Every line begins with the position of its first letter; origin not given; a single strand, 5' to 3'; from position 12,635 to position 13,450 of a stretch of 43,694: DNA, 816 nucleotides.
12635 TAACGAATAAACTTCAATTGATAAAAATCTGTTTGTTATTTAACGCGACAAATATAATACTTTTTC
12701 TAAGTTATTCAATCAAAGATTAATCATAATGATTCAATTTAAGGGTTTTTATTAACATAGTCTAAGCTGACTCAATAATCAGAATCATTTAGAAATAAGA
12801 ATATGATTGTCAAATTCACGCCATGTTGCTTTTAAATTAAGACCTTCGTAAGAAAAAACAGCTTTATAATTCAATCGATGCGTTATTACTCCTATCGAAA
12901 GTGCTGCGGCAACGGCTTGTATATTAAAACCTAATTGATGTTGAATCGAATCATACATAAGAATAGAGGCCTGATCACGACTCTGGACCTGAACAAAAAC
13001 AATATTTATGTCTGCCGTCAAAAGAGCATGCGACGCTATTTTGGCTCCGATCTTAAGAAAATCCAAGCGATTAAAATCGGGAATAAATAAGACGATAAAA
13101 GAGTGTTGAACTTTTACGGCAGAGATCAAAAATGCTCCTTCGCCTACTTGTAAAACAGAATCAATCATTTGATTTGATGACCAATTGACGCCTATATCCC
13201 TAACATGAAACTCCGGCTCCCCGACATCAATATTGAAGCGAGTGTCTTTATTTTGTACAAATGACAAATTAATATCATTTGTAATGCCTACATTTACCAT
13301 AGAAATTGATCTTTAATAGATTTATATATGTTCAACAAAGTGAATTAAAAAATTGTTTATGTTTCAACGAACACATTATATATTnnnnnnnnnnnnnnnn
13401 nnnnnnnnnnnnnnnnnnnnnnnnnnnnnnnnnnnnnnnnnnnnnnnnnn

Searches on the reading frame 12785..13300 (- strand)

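Call 9: search_protein_families(library=pfam, proteins=[window:12785-13300:-])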
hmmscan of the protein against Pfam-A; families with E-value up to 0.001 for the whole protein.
window:12785-13300:- (171 aa): 0 families

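Call 15: search_protein_families(library=pfam, proteins=[window:12785-13300:-], max_evalue=0.1)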
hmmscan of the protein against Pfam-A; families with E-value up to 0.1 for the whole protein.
window:12785-13300:- (171 aa): 1 family
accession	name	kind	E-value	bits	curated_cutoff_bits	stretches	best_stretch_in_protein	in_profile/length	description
PF01678.24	DAP_epimerase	-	0.0024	18.4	34.7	1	69-113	10-55/121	Diaminopimelate epimerase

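Call 41: search_protein_families(library=pfam, proteins=[window:12785-13300:-], max_evalue=0.01)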
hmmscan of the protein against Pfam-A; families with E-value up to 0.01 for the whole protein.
window:12785-13300:- (171 aa): 1 family
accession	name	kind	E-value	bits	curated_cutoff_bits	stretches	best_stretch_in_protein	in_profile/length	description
PF01678.24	DAP_epimerase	-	0.0024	18.4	34.7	1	69-113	10-55/121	Diaminopimelate epimerase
